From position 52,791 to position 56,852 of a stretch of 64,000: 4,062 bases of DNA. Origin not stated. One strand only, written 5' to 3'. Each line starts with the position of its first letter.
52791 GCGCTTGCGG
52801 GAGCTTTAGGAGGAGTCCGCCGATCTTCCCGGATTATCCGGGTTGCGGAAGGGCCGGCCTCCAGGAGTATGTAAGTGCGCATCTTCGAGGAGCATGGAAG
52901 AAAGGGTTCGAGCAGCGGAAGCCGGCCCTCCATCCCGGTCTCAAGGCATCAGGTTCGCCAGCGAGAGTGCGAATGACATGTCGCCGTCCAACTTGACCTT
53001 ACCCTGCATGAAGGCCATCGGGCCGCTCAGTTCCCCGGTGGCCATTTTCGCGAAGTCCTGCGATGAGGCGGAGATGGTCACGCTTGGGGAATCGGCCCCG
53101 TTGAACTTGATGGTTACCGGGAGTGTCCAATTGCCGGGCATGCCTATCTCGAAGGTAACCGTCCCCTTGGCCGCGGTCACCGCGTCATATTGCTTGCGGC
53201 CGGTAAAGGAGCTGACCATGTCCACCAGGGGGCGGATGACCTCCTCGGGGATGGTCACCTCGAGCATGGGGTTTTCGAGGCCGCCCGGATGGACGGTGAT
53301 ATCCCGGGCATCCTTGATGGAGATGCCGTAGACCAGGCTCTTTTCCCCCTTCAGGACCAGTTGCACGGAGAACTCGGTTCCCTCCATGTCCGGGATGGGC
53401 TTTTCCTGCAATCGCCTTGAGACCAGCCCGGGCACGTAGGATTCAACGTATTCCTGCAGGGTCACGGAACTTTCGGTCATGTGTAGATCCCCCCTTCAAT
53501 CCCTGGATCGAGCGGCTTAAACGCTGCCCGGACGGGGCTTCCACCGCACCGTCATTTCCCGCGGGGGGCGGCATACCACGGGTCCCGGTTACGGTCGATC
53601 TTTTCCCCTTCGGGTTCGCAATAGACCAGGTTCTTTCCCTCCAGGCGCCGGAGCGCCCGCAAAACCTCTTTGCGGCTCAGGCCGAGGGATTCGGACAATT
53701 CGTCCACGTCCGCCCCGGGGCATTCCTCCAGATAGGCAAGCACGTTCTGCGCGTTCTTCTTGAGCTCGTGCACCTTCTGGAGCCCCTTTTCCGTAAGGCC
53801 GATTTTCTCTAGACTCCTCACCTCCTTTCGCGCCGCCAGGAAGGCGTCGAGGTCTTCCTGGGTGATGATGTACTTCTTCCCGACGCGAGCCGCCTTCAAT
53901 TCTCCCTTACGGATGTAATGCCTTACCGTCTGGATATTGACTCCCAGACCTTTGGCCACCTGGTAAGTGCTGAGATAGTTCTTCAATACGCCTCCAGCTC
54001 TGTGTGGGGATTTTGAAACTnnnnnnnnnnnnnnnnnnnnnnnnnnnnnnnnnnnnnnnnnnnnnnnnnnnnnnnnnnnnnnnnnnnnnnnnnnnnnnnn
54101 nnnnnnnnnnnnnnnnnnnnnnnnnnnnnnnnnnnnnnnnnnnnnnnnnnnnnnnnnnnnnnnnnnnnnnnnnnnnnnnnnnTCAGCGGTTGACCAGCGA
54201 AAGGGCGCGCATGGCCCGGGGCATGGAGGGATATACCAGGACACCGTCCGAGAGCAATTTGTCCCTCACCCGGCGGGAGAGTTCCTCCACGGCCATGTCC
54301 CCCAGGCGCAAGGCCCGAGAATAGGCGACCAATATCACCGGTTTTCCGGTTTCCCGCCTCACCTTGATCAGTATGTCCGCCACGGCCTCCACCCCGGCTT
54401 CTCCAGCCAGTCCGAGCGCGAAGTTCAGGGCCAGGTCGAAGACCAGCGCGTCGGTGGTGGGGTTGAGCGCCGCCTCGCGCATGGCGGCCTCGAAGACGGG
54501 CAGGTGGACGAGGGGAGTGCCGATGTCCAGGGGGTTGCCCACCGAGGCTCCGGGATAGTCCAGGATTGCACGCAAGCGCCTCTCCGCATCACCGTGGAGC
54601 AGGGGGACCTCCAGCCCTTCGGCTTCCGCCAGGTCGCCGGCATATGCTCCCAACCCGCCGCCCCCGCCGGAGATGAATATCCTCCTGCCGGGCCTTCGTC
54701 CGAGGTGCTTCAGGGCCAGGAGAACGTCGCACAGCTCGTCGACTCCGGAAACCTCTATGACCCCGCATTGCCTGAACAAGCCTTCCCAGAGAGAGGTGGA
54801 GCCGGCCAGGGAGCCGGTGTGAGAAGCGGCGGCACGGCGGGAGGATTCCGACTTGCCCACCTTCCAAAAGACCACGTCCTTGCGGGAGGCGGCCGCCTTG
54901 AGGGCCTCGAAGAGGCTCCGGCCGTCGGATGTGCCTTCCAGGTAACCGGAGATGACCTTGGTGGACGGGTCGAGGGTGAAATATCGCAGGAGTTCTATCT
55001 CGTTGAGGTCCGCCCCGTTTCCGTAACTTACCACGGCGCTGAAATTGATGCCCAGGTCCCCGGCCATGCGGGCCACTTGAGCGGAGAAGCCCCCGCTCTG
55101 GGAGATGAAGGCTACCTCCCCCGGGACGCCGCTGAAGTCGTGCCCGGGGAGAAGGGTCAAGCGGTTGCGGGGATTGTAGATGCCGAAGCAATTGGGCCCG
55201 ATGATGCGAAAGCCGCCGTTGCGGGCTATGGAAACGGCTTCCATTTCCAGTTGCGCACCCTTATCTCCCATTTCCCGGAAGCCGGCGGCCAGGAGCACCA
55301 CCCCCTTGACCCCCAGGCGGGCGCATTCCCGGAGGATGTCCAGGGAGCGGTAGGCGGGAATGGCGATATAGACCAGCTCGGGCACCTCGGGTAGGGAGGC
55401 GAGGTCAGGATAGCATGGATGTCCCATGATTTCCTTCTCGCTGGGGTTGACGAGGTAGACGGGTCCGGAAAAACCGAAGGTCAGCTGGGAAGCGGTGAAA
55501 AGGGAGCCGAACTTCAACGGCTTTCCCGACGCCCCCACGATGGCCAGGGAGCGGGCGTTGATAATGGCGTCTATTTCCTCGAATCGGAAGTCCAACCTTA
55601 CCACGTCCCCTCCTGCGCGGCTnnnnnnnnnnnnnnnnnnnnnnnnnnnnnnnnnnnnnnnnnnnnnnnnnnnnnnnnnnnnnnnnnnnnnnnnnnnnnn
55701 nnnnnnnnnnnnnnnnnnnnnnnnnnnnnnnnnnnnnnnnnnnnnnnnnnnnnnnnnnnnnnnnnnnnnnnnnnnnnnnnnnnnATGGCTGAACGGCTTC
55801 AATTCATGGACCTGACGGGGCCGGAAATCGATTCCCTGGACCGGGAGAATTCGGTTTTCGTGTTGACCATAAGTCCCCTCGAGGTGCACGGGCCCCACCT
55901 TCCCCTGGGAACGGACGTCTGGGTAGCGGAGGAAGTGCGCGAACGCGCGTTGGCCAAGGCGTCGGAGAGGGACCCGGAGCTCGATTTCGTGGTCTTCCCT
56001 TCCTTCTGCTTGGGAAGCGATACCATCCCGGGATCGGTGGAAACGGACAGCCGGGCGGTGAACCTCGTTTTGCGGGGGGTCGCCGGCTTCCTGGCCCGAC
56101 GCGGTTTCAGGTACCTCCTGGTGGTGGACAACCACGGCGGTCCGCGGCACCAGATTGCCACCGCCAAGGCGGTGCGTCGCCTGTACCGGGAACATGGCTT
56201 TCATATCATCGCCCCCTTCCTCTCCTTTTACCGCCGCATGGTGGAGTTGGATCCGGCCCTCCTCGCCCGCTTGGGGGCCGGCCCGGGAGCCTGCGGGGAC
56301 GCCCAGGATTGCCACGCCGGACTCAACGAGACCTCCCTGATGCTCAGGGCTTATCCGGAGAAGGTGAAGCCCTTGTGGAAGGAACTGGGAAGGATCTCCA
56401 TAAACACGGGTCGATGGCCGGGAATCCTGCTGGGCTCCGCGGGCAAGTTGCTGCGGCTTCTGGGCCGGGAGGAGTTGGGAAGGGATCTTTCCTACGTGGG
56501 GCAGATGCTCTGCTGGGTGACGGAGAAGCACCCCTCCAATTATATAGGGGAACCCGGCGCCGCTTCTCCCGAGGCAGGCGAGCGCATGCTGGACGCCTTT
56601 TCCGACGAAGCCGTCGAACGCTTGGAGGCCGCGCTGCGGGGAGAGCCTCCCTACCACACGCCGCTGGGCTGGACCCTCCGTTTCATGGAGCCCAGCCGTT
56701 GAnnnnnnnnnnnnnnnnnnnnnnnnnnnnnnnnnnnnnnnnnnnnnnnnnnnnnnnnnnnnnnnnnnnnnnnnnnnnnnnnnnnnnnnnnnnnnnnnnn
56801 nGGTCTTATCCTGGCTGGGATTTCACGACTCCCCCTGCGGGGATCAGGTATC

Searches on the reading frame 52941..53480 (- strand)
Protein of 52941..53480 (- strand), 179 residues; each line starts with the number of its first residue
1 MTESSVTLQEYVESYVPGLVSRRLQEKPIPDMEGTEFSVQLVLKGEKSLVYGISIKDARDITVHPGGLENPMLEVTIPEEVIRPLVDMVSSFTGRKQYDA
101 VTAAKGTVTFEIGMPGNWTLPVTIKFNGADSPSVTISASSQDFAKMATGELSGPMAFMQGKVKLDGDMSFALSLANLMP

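Call 58: search_protein_families(library=pfam, proteins=[window:52941-53480:-], max_evalue=0.0001)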
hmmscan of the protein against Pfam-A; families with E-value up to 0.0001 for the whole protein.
window:52941-53480:- (179 aa): 1 family
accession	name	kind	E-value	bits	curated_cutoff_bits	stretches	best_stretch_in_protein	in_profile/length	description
PF02036.22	SCP2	-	1.7e-15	57.6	21.3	1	97-178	12-100/101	SCP-2 sterol transfer family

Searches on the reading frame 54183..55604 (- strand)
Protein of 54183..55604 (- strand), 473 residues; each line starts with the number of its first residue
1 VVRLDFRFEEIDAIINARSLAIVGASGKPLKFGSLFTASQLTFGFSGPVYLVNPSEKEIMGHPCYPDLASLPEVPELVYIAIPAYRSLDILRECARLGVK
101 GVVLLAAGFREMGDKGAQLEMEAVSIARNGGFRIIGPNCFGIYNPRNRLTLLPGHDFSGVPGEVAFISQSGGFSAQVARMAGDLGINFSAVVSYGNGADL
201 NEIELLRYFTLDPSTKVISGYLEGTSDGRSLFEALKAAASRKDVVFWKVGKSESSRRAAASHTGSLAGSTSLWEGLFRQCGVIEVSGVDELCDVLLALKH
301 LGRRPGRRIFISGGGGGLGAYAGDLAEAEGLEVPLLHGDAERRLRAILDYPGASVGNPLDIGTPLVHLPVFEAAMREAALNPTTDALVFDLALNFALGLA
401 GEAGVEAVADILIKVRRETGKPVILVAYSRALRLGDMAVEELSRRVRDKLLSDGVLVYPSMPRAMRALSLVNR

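Call 58: search_protein_families(library=pfam, proteins=[window:54183-55604:-], max_evalue=0.0001)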
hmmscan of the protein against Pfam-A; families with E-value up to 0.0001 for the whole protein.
window:54183-55604:- (473 aa): 3 families
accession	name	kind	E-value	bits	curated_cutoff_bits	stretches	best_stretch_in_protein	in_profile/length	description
PF13607.11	Succ_CoA_lig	-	3.3e-45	153.7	27.4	1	161-297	1-137/138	Succinyl-CoA ligase like flavodoxin domain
PF13380.12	CoA_binding_2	-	3.9e-23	82.6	22.8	1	18-144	1-115/116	CoA binding domain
PF02629.25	CoA_binding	-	1.2e-06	29.6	22.3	1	19-108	5-97/97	CoA binding domain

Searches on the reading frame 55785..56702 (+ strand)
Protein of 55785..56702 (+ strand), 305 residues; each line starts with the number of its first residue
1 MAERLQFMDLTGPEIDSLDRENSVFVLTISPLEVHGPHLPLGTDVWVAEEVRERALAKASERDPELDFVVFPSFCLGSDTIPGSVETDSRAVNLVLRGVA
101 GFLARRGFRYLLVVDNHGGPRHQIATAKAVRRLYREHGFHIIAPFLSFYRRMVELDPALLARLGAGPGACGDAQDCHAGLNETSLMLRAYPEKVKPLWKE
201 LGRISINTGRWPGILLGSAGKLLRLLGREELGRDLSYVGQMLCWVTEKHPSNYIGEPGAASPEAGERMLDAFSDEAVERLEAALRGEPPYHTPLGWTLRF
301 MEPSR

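Call 58: search_protein_families(library=pfam, proteins=[window:55785-56702:+], max_evalue=0.0001)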
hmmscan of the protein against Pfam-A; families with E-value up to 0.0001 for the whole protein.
window:55785-56702:+ (305 aa): 1 family
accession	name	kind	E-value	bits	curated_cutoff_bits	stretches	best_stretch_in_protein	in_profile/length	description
PF02633.19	Creatininase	-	4.2e-34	118.5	31.3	1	9-279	2-237/238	Creatinine amidohydrolase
